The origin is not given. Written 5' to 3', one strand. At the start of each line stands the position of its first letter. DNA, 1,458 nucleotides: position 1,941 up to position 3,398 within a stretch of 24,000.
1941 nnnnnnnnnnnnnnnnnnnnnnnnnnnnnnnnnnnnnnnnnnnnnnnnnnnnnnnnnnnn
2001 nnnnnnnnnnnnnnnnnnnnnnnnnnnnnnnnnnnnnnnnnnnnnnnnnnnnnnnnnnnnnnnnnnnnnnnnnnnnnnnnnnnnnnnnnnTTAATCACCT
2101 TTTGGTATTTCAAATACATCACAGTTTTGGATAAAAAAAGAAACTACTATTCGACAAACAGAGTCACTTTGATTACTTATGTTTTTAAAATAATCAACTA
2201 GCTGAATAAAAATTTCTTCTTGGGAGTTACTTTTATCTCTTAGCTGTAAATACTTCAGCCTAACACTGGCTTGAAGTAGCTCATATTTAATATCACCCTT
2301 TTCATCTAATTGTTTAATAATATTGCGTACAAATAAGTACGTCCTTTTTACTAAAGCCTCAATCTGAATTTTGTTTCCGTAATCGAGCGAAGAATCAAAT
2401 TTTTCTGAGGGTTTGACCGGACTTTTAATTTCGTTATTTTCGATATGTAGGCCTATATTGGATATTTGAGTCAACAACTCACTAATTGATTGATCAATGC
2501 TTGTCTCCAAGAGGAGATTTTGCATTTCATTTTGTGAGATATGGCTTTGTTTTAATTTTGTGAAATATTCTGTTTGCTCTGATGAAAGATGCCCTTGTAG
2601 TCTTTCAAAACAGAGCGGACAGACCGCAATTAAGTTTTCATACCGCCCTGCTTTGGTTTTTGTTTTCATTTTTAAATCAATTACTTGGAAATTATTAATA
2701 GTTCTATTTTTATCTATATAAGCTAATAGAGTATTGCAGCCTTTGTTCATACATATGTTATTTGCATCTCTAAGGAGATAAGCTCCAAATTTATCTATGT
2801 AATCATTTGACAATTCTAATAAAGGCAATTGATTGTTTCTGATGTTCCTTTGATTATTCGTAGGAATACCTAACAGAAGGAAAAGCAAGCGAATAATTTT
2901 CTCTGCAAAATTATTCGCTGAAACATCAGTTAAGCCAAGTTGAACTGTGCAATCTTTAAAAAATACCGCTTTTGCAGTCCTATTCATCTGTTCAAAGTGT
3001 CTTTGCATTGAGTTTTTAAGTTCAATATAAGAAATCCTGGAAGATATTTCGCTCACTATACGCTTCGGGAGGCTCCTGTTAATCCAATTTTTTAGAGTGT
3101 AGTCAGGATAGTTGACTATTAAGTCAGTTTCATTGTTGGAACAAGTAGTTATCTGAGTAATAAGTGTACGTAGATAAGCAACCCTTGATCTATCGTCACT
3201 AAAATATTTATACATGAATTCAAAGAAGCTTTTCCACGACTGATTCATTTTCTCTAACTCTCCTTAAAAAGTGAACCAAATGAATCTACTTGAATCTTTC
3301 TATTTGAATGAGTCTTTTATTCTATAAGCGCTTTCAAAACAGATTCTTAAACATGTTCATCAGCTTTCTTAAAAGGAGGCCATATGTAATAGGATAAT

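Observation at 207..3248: Three-gene Lamassu / ABC-three-component-like operon with an unassignable effector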

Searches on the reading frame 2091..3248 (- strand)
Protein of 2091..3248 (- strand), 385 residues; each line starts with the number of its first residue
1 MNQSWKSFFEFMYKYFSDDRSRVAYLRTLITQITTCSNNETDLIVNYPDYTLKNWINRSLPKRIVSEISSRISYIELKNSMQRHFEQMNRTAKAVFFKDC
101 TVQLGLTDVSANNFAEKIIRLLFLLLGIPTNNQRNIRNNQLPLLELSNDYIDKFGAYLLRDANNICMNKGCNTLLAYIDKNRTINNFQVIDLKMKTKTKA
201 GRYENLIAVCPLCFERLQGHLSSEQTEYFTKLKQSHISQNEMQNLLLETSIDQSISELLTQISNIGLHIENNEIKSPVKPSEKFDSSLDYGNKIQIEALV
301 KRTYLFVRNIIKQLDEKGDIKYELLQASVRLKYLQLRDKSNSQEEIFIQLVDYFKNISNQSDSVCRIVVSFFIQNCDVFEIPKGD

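Call 3: search_protein_families(library=pfam, proteins=[window:2091-3248:-], max_evalue=1)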
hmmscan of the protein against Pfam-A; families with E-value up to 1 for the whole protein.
window:2091-3248:- (385 aa): 2 families
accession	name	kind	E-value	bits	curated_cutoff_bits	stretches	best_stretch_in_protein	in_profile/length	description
PF20277.3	CTD11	-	9e-21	75.3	27.7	1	244-379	3-138/138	C-terminal domain 11 of the ABC-three component (ABC-3C) systems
PF14425.11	Imm3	-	0.27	11.7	25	1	321-374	4-56/119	Immunity protein Imm3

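Call 4: search_protein_families(library=padloc, proteins=[window:2091-3248:-], max_evalue=1)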
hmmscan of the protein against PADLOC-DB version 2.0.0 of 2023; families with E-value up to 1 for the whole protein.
window:2091-3248:- (385 aa): 3 families
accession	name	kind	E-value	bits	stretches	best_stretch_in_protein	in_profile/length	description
PDLC04772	PDC-M68A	-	1.9e-07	29.4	1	193-380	62-251/253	-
PDLC03857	LmuA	-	0.0013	16.5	2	6-108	4-111/327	-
PDLC03656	mREase_IV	-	0.0014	16.4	1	155-225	196-261/277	Type IV methyl-directed restriction enzyme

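Call 5: search_protein_families(library=ncbifam, proteins=[window:2091-3248:-], max_evalue=1)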
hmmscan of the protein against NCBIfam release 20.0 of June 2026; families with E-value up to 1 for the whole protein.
window:2091-3248:- (385 aa): 1 family
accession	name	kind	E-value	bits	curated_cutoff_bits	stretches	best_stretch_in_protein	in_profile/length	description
NF041499.3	MobP3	subfamily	0.31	10.6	150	1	232-359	185-286/315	MobP3 family relaxase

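Call 9: find_homologous_proteins(query=window:2091-3248:-)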
Query window:2091-3248:- (385 aa): 14 proteins with E <= 0.001 among 3092 candidates.
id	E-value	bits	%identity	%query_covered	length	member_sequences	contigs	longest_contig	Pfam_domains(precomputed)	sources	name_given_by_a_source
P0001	3.6e-236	801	94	100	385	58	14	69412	PF20277.4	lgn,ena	-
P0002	2.2e-234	795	94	100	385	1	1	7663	PF20277.4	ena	-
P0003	3.1e-232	788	93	100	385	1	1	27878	PF20277.4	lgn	-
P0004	8.2e-232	787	93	100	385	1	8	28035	PF20277.4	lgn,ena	-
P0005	4.6e-231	784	92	100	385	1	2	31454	PF20277.4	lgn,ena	-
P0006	3.1e-227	772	91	100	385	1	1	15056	PF20277.4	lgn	-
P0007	3.1e-227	772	92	100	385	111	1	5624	PF20277.4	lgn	-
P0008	3.0e-223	758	93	97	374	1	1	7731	PF20277.4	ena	-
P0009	3.7e-213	725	93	93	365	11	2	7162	PF20277.4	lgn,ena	-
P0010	2.4e-181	621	99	75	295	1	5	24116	PF20277.4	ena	-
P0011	6.9e-177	606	92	79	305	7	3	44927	PF20277.4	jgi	jgi:HNH endonuclease domain protein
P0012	5.5e-132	458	91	59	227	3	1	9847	-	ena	-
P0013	2.8e-126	440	94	57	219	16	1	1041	PF20277.4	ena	-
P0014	5.2e-15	74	30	46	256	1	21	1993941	PF13391.13,PF20277.4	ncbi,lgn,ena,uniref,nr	ncbi:HNH endonuclease [Paraclostridium bifermentans]|uniref:HNH endonuclease n=1 Tax=Paraclostridium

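Call 15: find_homologous_proteins(query=A1, max_evalue=0.001)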
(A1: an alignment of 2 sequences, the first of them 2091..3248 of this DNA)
Query A1 (2 sequences) (385 aa, profile of the alignment): 181 proteins with E <= 0.001 among 6324 candidates; the best 120 are listed.
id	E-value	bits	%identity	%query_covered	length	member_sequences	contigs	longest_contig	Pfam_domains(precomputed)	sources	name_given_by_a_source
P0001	5.0e-215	732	94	100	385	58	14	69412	PF20277.4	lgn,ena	-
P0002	9.7e-214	728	94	100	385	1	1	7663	PF20277.4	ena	-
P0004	1.1e-211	721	93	100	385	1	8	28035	PF20277.4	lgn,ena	-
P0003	5.5e-210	716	93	100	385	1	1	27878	PF20277.4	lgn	-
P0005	2.2e-209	714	92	100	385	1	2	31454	PF20277.4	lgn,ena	-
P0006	2.1e-206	704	91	100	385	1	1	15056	PF20277.4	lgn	-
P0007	3.5e-206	703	92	100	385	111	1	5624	PF20277.4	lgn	-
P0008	5.7e-203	693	93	97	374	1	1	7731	PF20277.4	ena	-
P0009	6.1e-192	656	93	93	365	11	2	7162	PF20277.4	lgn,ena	-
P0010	7.6e-158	544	99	75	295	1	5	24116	PF20277.4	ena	-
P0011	8.9e-156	537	92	79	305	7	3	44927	PF20277.4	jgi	jgi:HNH endonuclease domain protein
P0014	3.0e-129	450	30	46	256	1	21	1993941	PF13391.13,PF20277.4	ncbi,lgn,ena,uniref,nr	ncbi:HNH endonuclease [Paraclostridium bifermentans]|uniref:HNH endonuclease n=1 Tax=Paraclostridium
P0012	2.1e-121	424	91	59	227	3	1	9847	-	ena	-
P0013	5.5e-106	373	94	57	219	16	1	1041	PF20277.4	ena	-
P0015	3.1e-83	298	27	58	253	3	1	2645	PF13391.13,PF20277.4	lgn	-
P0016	4.1e-82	295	29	45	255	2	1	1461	PF13391.13,PF20277.4,PF07400.17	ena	-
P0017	1.6e-79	286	28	45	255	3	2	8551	PF13391.13,PF20277.4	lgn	-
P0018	2.9e-79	285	27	45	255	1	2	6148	PF13391.13,PF20277.4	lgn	-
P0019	4.9e-78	281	29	46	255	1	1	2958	PF13391.13,PF20277.4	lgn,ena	-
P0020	3.4e-75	272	34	46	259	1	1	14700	PF13391.13,PF20277.4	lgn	-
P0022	2.7e-70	256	28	46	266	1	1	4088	PF13391.13,PF20277.4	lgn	-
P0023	3.5e-64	236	27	45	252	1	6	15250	PF13391.13,PF20277.4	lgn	-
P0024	4.6e-64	235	30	45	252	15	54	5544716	PF13391.13,PF20277.4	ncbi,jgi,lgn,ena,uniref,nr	ncbi:TPA: HNH endonuclease [Bacillus cereus]|uniref:ABC-three component system protein n=2 Tax=Bacil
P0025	2.3e-63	233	26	46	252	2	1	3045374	PF13391.13,PF20277.4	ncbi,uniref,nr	ncbi:ABC-three component system protein [Bacillus massilinigeriensis]|uniref:ABC-three component sys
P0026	1.2e-62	230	37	25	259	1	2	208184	PF13391.13,PF20277.4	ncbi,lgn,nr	nr:ABC-three component system protein [Clostridioides sp.]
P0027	3.2e-62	229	22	58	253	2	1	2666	PF13391.13,PF20277.4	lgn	-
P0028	3.7e-62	229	27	58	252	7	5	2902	PF13391.13,PF20277.4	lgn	-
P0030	5.7e-62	228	26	60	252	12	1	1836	PF13391.13,PF20277.4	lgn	-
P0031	6.1e-62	228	26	46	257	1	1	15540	PF13391.13,PF20277.4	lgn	-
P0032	2.5e-61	226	24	59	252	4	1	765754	PF13391.13,PF20277.4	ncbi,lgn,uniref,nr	ncbi:ABC-three component system protein [Bacillus paranthracis]|uniref:ABC-three component system pr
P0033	6.8e-61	225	25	45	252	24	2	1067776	PF13391.13,PF20277.4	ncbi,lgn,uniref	ncbi:ABC-three component system protein [Bacillus stercoris]|uniref:ABC-three component system prote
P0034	8.7e-61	224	27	58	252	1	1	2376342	PF13391.13,PF20277.4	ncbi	ncbi:ABC-three component system protein [Salibacterium sp. K-3]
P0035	3.2e-60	223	27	45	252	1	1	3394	PF13391.13,PF20277.4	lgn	-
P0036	4.8e-60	222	26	46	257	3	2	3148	PF13391.13,PF20277.4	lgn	-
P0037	8.3e-60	221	29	45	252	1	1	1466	PF20277.4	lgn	-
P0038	1.6e-59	220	24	45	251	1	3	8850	PF13391.13,PF20277.4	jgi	jgi:hypothetical protein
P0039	1.8e-59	220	25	58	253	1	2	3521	PF13391.13,PF20277.4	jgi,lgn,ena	-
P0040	1.9e-59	220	23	60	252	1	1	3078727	PF20277.4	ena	-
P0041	2.3e-59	220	28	46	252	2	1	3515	PF13391.13,PF20277.4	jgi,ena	-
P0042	3.6e-59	219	23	58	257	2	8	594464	PF13391.13,PF20277.4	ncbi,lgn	ncbi:MAG: HNH endonuclease [Oscillospiraceae bacterium]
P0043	4.7e-59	219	24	46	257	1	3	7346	PF13391.13,PF20277.4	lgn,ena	-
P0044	4.8e-59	219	23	60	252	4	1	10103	PF20277.4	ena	-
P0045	5.6e-59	218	23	46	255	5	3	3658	PF13391.13,PF20277.4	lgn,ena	-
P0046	8.1e-59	218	27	45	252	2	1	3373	PF13391.13,PF20277.4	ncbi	-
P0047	1.1e-58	217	28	46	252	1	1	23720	PF13391.13,PF20277.4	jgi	jgi:HNH endonuclease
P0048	1.6e-58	217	26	45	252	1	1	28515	PF13391.13,PF20277.4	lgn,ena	-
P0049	2.3e-58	216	26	46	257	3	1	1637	PF13391.13,PF20277.4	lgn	-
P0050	2.4e-58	216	28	46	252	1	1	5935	PF13391.13,PF20277.4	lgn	-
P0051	2.5e-58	216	26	61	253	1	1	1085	PF13391.13,PF20277.4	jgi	jgi:hypothetical protein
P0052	3.1e-58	216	26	45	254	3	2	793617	PF13391.13,PF20277.4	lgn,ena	-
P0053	3.4e-58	216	27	46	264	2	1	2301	PF13391.13,PF20277.4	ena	-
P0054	3.4e-58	216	23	46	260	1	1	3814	PF13391.13,PF20277.4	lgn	-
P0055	3.5e-58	216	30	45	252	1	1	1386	PF13391.13,PF20277.4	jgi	jgi:HNH endonuclease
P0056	4.1e-58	216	26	45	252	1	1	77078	PF13391.13,PF20277.4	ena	-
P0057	9.4e-58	214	26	46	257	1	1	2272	PF13391.13,PF20277.4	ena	-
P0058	9.8e-58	214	23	60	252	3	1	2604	PF20277.4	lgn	-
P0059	1.0e-57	214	25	46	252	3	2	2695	PF20277.4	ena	-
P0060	1.1e-57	214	29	46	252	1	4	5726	PF13391.13,PF20277.4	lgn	-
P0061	3.9e-57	212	28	46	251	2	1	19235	PF13391.13,PF20277.4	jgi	jgi:hypothetical protein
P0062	5.4e-57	212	24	60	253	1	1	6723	PF20277.4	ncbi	-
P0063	6.0e-57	212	24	46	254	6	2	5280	PF13391.13,PF20277.4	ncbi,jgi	jgi:hypothetical protein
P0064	1.1e-56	211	24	46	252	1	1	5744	PF20277.4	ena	-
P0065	1.2e-56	211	25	46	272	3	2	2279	PF20277.4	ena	-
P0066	1.3e-56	211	27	46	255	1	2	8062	PF20277.4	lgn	-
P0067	1.6e-56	210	23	48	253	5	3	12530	PF13391.13,PF20277.4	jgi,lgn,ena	-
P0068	2.0e-56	210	27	45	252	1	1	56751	PF13391.13,PF20277.4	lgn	-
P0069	2.2e-56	210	27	45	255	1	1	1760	PF13391.13,PF20277.4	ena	-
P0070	2.8e-56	210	26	52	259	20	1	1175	PF20277.4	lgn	-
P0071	2.9e-56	210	24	46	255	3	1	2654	PF13391.13,PF20277.4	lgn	-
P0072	3.5e-56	209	25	60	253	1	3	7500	PF20277.4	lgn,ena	-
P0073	3.6e-56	209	26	46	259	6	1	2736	PF20277.4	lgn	-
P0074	4.2e-56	209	25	46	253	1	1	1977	PF20277.4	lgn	-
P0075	4.3e-56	209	24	60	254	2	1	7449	PF13391.13,PF20277.4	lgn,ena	-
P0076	4.5e-56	209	27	45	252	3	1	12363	PF13391.13,PF20277.4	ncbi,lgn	-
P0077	4.6e-56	209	24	45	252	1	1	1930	PF13391.13,PF20277.4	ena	-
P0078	4.8e-56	209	22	60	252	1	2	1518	PF20277.4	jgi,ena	-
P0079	7.2e-56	208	28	45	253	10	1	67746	PF13391.13,PF20277.4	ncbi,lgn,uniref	ncbi:ABC-three component system protein [Paenibacillus sp. S29]|uniref:ABC-three component system pr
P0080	1.2e-55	207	24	64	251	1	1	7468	PF13391.13,PF20277.4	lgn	-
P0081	1.3e-55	207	30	29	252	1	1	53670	PF20277.4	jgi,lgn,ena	-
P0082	1.4e-55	207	22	58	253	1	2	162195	PF13391.13,PF20277.4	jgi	jgi:C-terminal domain 11 of the ABC-three component (ABC-3C) systems/HNH endonuclease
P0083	2.5e-55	206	23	46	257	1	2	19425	PF20277.4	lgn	-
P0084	3.2e-55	206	25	52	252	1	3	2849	PF13391.13,PF20277.4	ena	-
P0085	6.0e-55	205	28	49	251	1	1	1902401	PF20277.4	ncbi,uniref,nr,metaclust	ncbi:ABC-three component system protein [Calidifontibacillus oryziterrae]|uniref:ABC-three component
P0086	6.7e-55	205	25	46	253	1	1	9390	PF20277.4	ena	-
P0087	7.0e-55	205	25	46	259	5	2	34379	PF20277.4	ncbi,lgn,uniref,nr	ncbi:ABC-three component system protein [Desulfosporosinus sp.]|uniref:ABC-three component system pr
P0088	7.4e-55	205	27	46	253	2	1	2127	PF13391.13,PF20277.4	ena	-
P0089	8.4e-55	205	22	46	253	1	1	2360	PF13391.13,PF20277.4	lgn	-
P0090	2.2e-54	203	29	46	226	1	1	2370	PF20277.4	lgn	-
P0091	2.3e-54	203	23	58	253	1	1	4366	PF13391.13,PF20277.4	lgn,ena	-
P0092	3.3e-54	203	23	54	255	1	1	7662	PF13391.13,PF20277.4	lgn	-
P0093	3.4e-54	203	21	52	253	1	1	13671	PF13391.13,PF20277.4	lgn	-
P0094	3.7e-54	203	26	45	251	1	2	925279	PF13391.13,PF20277.4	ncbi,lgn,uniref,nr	ncbi:HNH endonuclease signature motif containing protein [Bacillus mojavensis]|uniref:ABC-three comp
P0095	4.9e-54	202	25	52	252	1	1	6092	PF13391.13,PF20277.4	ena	-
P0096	5.3e-54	202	25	45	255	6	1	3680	PF13391.13,PF20277.4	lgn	-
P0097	6.2e-54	202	27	46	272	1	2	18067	PF13391.13,PF20277.4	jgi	jgi:hypothetical protein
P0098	1.4e-53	201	22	52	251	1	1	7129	PF13391.13,PF20277.4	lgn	-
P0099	2.0e-53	200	25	58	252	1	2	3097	PF20277.4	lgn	-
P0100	2.7e-53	200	23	45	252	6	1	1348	PF20277.4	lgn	-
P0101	3.5e-53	199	28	46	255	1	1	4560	PF13391.13,PF20277.4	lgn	-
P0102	3.7e-53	199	27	46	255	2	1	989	PF13391.13,PF20277.4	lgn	-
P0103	4.9e-53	199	25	45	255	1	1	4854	PF13391.13,PF20277.4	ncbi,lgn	-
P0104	6.5e-53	198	25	46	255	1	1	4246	PF13391.13,PF20277.4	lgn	-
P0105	8.6e-53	198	22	46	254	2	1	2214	PF13391.13,PF20277.4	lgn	-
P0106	1.0e-52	198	22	46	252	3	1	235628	PF20277.4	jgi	jgi:DNA repair ATPase RecN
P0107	1.1e-52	198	27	27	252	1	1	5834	PF20277.4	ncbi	-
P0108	1.9e-52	197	21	52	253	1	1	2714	PF13391.13,PF20277.4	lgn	-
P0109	2.0e-52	197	25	58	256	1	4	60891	PF13391.13,PF20277.4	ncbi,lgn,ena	-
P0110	9.6e-52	195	24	46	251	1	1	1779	PF13391.13,PF20277.4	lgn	-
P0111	1.2e-51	194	26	46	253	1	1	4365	PF13391.13,PF01844.30,PF20277.4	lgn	-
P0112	5.7e-51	192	24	45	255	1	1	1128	PF13391.13,PF20277.4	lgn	-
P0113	5.8e-51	192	24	46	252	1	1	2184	PF20277.4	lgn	-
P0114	1.8e-50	190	23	46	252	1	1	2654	PF20277.4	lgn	-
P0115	2.7e-50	190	25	46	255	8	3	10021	PF13391.13,PF20277.4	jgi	jgi:hypothetical protein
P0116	2.9e-50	190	27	46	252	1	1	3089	PF13391.13,PF20277.4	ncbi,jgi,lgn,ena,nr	ncbi:HNH endonuclease [Patescibacteria group bacterium]|nr:HNH endonuclease [Patescibacteria group b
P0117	4.1e-50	189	25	45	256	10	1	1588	PF13391.13,PF20277.4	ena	-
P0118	4.5e-50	189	24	52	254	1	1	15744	PF13391.13,PF20277.4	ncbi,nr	ncbi:MAG: hypothetical protein A4E65_03817 [Syntrophorhabdus sp. PtaU1.Bin153]|nr:MAG: hypothetical 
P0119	4.7e-50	189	26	52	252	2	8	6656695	PF13391.13,PF20277.4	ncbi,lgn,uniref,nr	ncbi:HNH endonuclease [Pseudomonas putida]|uniref:HNH endonuclease n=1 Tax=Pseudomonas putida TaxID=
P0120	4.8e-50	189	20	46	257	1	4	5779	PF20277.4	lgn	-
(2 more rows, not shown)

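Call 21: search_protein_families(library=pfam, alignment_id=A2, max_evalue=0.01)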
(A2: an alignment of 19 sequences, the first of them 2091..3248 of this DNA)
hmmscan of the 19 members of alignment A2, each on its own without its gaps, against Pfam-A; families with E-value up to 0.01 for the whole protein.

A. member 1, window:2091-3248:- (385 aa): 1 family
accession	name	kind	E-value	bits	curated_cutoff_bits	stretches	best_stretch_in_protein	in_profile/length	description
PF20277.3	CTD11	-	9e-21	75.3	27.7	1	244-379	3-138/138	C-terminal domain 11 of the ABC-three component (ABC-3C) systems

B. families by the number of members that match (of 19 scanned): 12 families
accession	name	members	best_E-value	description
PF20277.3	CTD11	17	6.2e-36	C-terminal domain 11 of the ABC-three component (ABC-3C) systems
PF01844.29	HNH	3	0.0029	HNH endonuclease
PF19277.4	GPAT_C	1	0.00022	Glycerol-3-phosphate acyltransferase C-terminal region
PF22147.1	AcrIC5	1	0.0017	Anti-CRISPR protein AcrIC5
PF04601.19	DUF569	1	0.0017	Beta-trefoil domain of unknown function (DUF569)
PF19165.5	DUF5847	1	0.0019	Family of unknown function (DUF5847)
PF20275.3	CTD10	1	0.0033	C-terminal domain 10 of the ABC-three component (ABC-3C) systems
PF14567.11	SUKH_5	1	0.0044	SMI1-KNR4 cell-wall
PF12773.13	DZR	1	0.0062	Double zinc ribbon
PF01895.24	PhoU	1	0.0082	PhoU domain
PF13240.11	Zn_Ribbon_1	1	0.0088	zinc-ribbon domain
PF18169.6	SLATT_6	1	0.0095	SMODS and SLOG-associating 2TM effector domain 6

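Call 28: search_solved_structures(query=A2, max_evalue=10, show_alignments=2)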
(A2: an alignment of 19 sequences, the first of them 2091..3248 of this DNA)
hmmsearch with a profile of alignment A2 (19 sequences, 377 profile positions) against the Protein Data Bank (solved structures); distinct sequences matched with E-value up to 10: 14.
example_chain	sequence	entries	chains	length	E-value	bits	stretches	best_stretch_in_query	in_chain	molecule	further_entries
6ghc_A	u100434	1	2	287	1.9e-07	33.8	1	121-220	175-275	5-methylcytosine-specific restriction enzyme A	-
5zmm_A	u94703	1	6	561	0.0019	20.6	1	153-225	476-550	Uncharacterized protein McrA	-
4hhu_A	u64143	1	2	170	0.0074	18.7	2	63-108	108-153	OR280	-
4nez_A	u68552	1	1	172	0.071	15.4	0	63-106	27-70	Engineered protein OR276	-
4ney_A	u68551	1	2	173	0.073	15.4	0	63-106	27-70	Engineered protein OR277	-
2kl8_A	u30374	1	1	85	0.1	14.9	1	63-106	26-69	OR15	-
2mtl_A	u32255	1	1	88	0.11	14.8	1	63-106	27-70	De novo designed protein FR55 OR109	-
9nvu_P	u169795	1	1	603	0.11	14.7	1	192-241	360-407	OrufIscB-REC-swap 49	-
8cwy_A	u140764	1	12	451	0.9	11.8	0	242-349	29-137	T32-15-1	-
8cws_A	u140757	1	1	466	0.92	11.8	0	247-364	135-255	F4132-2 Chain A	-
9k32_A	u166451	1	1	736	1.1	11.6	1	120-209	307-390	HNH nuclease domain-containing protein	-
8fjg_A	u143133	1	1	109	1.4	11.2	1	248-349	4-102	H12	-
7mwr_B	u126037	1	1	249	1.5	11.1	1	242-350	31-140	LHD101B4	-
1vj7_A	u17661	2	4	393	2.6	10.3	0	299-351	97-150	Bifunctional RELA/SPOT | Bifunctional (p)ppGpp synthase/hydrolase RelA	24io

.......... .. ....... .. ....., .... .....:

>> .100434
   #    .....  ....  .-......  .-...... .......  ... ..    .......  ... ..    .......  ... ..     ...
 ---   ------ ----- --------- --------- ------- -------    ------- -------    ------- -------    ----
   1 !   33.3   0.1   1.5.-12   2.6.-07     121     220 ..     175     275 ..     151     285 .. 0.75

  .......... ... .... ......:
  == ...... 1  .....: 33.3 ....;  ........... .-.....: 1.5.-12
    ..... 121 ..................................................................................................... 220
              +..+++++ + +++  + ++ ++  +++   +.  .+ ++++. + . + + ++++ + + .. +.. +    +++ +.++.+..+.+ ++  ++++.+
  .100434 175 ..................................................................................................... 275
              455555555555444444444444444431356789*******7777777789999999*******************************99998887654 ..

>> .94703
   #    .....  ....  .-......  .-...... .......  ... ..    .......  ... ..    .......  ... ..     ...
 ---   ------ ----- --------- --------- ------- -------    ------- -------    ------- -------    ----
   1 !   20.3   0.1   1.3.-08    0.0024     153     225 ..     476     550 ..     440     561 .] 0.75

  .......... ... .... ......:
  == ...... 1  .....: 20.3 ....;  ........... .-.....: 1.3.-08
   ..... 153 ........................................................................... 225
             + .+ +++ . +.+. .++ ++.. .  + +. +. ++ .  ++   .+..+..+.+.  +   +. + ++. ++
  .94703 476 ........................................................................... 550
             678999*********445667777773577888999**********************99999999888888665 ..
